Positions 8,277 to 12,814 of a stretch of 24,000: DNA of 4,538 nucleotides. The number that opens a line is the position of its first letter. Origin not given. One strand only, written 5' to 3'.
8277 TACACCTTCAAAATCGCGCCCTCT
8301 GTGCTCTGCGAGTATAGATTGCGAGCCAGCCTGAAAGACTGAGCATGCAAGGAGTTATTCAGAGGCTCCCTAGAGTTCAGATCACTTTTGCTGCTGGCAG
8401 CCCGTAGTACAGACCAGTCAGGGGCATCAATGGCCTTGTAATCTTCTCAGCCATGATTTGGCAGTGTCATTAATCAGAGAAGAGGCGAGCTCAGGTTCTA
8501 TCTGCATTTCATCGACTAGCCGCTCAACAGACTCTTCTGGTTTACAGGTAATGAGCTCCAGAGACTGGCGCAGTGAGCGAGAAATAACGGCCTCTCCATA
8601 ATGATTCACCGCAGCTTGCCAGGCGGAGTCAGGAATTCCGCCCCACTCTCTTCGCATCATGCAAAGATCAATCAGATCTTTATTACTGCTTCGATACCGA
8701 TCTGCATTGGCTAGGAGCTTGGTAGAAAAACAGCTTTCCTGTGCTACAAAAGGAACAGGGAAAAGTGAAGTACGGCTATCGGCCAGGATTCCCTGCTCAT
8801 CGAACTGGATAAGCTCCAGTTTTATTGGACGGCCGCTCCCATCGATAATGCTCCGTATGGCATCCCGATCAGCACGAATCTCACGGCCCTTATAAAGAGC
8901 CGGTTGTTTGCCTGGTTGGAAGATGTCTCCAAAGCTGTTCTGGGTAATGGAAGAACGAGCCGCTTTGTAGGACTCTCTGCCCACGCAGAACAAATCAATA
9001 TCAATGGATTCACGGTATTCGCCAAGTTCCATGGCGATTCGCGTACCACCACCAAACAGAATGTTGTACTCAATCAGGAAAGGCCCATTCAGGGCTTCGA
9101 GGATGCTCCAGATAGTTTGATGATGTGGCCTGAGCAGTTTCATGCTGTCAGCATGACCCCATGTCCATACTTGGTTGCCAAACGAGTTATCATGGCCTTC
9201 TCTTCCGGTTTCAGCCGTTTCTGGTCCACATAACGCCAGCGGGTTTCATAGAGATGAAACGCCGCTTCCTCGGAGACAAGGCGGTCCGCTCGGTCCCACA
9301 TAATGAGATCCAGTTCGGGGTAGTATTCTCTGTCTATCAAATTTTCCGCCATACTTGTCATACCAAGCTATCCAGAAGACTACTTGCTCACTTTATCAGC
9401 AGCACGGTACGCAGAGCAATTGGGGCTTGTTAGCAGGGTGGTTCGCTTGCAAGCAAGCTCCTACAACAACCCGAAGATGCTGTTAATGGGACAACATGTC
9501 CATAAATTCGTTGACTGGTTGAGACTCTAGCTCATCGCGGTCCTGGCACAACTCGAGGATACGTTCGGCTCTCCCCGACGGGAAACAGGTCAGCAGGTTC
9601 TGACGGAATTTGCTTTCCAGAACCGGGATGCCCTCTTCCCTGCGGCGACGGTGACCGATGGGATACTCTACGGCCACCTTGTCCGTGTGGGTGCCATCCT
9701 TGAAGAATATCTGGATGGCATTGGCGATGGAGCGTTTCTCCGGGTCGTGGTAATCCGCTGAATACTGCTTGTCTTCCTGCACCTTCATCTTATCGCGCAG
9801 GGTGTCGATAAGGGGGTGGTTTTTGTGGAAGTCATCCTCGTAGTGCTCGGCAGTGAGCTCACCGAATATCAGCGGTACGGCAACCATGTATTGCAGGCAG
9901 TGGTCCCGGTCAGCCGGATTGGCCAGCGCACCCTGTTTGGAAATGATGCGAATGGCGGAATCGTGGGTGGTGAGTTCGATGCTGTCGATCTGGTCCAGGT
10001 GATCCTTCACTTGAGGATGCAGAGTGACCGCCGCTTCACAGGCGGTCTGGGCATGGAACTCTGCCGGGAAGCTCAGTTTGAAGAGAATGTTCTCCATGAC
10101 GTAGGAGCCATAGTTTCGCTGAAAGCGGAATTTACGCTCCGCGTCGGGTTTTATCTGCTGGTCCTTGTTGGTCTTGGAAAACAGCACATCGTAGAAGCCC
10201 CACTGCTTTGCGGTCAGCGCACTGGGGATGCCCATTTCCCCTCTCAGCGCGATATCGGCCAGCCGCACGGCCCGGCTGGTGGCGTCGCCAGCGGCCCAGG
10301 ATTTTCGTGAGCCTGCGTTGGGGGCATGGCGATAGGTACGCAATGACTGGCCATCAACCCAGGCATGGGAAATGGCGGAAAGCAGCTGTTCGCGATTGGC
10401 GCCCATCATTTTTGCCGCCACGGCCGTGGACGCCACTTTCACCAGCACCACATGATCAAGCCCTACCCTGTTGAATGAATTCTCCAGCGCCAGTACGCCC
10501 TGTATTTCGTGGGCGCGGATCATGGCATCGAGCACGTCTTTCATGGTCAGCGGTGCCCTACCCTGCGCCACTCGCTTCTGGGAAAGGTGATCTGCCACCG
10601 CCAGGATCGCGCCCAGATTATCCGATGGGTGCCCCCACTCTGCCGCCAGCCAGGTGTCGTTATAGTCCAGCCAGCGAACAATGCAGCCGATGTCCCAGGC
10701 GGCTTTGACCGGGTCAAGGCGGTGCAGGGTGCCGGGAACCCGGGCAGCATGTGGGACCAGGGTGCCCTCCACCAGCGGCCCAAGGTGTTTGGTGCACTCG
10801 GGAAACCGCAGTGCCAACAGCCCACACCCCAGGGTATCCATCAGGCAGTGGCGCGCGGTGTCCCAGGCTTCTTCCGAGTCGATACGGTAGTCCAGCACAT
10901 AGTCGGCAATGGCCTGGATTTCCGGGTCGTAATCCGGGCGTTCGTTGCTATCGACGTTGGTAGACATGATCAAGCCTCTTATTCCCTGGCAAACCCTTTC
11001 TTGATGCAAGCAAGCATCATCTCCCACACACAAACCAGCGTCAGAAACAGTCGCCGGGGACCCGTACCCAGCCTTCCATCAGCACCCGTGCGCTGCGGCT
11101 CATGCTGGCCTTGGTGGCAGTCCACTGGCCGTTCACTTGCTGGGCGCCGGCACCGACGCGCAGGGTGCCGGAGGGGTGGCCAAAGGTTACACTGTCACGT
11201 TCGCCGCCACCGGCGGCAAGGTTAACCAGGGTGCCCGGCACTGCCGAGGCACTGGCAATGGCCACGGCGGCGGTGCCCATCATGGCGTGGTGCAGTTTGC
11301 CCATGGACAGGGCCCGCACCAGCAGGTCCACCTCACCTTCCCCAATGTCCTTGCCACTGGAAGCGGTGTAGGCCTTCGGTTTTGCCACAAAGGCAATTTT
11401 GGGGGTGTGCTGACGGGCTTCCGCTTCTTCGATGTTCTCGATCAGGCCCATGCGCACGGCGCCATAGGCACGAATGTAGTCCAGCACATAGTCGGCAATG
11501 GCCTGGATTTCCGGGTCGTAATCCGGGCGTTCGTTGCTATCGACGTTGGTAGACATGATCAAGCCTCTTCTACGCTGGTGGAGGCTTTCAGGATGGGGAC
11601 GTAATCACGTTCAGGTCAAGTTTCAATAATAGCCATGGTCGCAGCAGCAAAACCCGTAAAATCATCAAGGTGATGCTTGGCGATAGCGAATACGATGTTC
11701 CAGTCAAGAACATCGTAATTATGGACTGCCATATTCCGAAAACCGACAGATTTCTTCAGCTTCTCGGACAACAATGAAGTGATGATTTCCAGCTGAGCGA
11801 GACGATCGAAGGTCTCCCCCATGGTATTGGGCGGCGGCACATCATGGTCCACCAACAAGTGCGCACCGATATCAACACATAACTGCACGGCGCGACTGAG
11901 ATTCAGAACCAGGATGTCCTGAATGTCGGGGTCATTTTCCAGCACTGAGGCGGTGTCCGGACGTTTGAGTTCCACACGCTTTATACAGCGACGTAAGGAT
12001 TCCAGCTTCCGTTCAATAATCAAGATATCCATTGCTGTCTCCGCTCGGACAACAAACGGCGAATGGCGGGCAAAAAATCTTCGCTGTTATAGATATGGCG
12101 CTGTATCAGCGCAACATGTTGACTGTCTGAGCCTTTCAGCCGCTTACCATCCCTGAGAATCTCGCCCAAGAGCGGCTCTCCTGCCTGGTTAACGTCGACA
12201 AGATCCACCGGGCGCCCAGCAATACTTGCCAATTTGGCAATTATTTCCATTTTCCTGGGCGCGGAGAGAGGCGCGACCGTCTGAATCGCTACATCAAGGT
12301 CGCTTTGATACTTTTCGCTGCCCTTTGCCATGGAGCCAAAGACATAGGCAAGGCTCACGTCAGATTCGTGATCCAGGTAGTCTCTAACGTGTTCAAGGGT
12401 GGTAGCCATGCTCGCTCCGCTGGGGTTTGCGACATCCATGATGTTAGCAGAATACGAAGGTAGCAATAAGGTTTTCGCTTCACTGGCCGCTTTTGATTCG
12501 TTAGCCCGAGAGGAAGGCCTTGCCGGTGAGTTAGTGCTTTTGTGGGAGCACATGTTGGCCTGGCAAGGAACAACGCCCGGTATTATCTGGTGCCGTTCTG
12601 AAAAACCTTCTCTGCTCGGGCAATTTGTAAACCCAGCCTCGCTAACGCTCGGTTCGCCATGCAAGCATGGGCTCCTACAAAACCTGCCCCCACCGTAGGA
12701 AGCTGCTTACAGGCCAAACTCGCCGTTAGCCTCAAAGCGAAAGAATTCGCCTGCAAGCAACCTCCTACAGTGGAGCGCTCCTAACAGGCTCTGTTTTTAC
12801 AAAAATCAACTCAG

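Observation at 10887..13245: Duplication of the prpF-3'/prpD-5' junction creates an in-frame PrpD(1-27)::PrpF(C-terminal 144 aa) chimera with its own RBS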

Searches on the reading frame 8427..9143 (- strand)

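Call 6: search_protein_families(library=pfam, proteins=[window:8427-9143:-])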
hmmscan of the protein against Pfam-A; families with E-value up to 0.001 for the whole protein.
window:8427-9143:- (238 aa): 1 family
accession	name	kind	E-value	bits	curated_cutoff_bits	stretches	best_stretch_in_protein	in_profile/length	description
PF08843.17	AbiEii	-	1.9e-17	64.5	22.5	1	26-194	13-192/238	Nucleotidyl transferase AbiEii toxin, Type IV TA system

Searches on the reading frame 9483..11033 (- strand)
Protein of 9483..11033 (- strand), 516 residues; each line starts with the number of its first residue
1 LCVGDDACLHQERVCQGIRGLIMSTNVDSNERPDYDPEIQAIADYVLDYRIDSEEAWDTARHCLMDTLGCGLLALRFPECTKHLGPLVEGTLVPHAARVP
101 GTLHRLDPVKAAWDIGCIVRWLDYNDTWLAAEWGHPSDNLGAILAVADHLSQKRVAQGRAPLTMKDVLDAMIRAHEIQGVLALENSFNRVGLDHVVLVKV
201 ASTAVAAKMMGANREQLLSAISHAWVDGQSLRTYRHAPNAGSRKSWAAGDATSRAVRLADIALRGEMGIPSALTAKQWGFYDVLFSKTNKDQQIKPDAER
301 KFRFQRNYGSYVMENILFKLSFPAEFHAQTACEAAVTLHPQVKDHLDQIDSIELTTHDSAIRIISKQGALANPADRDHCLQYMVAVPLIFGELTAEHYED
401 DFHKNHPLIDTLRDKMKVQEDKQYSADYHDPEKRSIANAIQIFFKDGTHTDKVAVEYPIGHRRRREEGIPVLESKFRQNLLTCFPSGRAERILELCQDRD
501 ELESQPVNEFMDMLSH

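Call 6: search_protein_families(library=pfam, proteins=[window:9483-11033:-])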
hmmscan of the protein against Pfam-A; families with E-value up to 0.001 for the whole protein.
window:9483-11033:- (516 aa): 2 families
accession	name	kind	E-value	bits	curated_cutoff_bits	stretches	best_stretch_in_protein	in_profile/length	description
PF03972.19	MmgE_PrpD_N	-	1e-94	316.8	32.1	1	40-291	1-242/244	MmgE/PrpD N-terminal domain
PF19305.4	MmgE_PrpD_C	-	1.2e-59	201.5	32.1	1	322-497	1-171/173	MmgE/PrpD C-terminal domain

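Call 12: find_encoding_contigs(protein=window:9483-10967:-, flank=6000, max_places=10)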
Protein window:9483-10967:- (494 aa): 1 contig read that carries it; 1 place shown.
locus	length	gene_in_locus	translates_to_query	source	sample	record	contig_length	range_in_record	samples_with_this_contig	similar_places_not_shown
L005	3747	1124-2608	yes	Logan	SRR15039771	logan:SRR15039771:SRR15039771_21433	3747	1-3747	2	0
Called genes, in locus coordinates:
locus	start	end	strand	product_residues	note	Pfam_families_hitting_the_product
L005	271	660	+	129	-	PF01909:NTP_transf_2, PF18765:Polbeta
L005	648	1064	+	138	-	PF01934:HepT-like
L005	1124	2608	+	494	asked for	PF03972:MmgE_PrpD_N, PF19305:MmgE_PrpD_C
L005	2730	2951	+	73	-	-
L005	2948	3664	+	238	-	PF08843:AbiEii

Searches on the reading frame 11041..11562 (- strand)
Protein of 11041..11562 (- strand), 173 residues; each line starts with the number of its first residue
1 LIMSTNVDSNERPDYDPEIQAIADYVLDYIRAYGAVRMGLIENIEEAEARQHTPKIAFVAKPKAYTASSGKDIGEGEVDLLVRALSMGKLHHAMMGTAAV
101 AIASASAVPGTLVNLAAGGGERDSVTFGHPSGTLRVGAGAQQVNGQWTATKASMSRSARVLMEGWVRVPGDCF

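Call 6: search_protein_families(library=pfam, proteins=[window:11041-11562:-])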
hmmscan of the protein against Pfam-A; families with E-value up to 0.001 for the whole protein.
window:11041-11562:- (173 aa): 1 family
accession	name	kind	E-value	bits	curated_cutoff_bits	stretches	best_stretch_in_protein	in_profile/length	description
PF04303.18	PrpF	-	1.5e-54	185.8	27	1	27-169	231-371/371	PrpF protein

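Call 8: find_encoding_contigs(protein=window:11041-11556:-, flank=10000, max_places=10)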
Protein window:11041-11556:- (171 aa): no gene with exactly this product is on record in the collection.

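Call 18: find_homologous_proteins(query=window:11041-11556:-, max_evalue=1e-10)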
Query window:11041-11556:- (171 aa): 2538 proteins with E <= 1e-10 among 2693 candidates; the best 120 are listed.
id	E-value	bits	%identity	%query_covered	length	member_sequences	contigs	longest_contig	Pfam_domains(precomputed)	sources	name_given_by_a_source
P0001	1.5e-86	306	97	86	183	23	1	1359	PF04303.19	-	-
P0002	5.9e-84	298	95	86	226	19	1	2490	PF04303.19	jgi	jgi:2-methylaconitate cis-trans-isomerase PrpF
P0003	1.9e-79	283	84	97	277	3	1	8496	PF04303.19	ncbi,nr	ncbi:MAG: 2-methylaconitate cis-trans isomerase PrpF, partial [Pseudomonadales bacterium]|nr:2-methy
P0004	3.5e-76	273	86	86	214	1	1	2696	PF04303.19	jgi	jgi:2-methylaconitate cis-trans-isomerase PrpF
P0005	5.2e-72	259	77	94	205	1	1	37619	PF04303.19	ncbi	-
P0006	2.0e-71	257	81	87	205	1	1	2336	PF04303.19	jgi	jgi:2-methylaconitate cis-trans-isomerase PrpF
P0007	7.0e-71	255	75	94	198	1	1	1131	PF04303.19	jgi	jgi:2-methylaconitate cis-trans-isomerase PrpF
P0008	3.6e-70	253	76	92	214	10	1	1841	PF04303.19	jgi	jgi:2-methylaconitate cis-trans-isomerase PrpF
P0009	5.0e-70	253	79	86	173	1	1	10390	PF04303.19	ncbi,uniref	ncbi:putative methylaconitate Delta-isomerase PrpF, partial [Pseudomonas sp. CM25]|uniref:PrpF domai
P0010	5.7e-70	252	76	94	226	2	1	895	PF04303.19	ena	-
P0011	1.4e-69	251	75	94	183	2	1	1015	PF04303.19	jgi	jgi:2-methylaconitate cis-trans-isomerase PrpF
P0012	1.5e-69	251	78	87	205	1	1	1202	PF04303.19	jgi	jgi:hypothetical protein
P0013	3.1e-69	250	75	94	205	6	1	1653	PF04303.19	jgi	-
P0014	3.8e-69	250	78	87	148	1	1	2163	PF04303.19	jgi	jgi:hypothetical protein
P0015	4.3e-69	250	72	99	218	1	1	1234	PF04303.19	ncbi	ncbi:2-methyl-aconitate isomerase [compost metagenome]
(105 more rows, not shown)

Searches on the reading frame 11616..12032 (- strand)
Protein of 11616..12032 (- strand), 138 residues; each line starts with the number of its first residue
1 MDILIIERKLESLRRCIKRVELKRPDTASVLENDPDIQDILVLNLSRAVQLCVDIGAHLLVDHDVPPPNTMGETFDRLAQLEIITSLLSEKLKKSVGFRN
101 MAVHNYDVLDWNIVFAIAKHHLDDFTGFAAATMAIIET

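Call 6: search_protein_families(library=pfam, proteins=[window:11616-12032:-])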
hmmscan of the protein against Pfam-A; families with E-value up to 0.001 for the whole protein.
window:11616-12032:- (138 aa): 1 family
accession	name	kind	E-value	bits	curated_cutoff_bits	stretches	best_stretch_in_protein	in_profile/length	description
PF01934.22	HepT-like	-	1.5e-23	83.2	23.5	1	15-129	3-117/120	Ribonuclease HepT-like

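Call 9: find_encoding_contigs(protein=window:11616-12032:-, flank=10000, max_places=10)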
Protein window:11616-12032:- (138 aa): 17 contigs read that carry it; 10 places shown.
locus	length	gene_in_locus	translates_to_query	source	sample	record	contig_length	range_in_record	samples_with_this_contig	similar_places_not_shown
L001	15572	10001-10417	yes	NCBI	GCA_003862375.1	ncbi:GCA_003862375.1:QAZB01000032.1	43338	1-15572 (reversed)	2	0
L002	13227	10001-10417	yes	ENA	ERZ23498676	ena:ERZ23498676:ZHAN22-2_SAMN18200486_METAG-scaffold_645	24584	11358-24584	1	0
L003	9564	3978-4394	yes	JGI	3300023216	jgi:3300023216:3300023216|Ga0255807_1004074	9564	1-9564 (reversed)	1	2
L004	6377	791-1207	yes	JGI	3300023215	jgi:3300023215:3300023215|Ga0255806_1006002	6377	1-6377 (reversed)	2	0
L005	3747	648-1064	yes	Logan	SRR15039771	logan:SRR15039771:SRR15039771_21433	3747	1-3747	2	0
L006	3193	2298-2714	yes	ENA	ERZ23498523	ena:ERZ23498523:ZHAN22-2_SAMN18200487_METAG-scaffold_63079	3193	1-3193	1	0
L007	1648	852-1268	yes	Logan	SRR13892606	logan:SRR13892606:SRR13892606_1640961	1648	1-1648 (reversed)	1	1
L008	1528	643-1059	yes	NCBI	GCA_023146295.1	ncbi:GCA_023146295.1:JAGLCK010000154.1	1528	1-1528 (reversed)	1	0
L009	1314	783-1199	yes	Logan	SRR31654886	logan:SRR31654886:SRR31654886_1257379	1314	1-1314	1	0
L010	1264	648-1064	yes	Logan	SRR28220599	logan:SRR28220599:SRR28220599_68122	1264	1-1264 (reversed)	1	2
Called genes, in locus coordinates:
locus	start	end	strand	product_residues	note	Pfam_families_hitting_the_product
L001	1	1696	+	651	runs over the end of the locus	-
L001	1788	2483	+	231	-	PF00392:GntR, PF07729:FCD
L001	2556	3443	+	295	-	PF13714:PEP_mutase, PF00463:ICL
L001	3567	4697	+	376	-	PF00285:Citrate_synt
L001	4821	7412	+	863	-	PF00330:Aconitase, PF00694:Aconitase_C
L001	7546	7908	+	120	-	PF04480:DUF559, PF18741:MTES_1575 (weak)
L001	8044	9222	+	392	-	PF04303:PrpF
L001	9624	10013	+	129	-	PF01909:NTP_transf_2, PF18765:Polbeta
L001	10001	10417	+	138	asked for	PF01934:HepT-like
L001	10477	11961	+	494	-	PF03972:MmgE_PrpD_N, PF19305:MmgE_PrpD_C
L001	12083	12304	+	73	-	-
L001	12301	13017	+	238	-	PF08843:AbiEii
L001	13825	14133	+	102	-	-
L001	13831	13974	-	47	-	-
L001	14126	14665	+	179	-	-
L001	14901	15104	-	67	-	PF09957:VapB_antitoxin (weak)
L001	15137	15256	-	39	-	-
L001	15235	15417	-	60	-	-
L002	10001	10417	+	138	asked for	PF01934:HepT-like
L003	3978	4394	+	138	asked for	PF01934:HepT-like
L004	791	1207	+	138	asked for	PF01934:HepT-like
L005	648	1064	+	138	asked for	PF01934:HepT-like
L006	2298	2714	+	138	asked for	PF01934:HepT-like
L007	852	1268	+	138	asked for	PF01934:HepT-like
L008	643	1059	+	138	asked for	PF01934:HepT-like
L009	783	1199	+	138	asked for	PF01934:HepT-like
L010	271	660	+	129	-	PF01909:NTP_transf_2, PF18765:Polbeta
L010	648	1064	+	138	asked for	PF01934:HepT-like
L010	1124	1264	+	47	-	?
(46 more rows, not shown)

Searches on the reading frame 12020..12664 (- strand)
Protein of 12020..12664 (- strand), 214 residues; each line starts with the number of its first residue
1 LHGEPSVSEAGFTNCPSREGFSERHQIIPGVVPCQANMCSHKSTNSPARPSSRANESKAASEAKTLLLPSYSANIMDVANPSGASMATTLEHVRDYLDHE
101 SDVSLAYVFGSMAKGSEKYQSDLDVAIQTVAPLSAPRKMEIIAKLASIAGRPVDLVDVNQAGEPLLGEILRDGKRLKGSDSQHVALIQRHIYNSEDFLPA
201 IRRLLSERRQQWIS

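Call 6: search_protein_families(library=pfam, proteins=[window:12020-12664:-])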
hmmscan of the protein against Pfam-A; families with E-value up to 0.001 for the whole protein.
window:12020-12664:- (214 aa): 2 families
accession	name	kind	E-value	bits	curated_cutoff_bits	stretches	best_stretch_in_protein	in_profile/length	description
PF18765.7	Polbeta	-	6.8e-17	61.9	26.9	1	92-181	2-92/93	Polymerase beta, Nucleotidyltransferase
PF01909.29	NTP_transf_2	-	6.3e-09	36.6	21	1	92-164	3-80/93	Nucleotidyltransferase domain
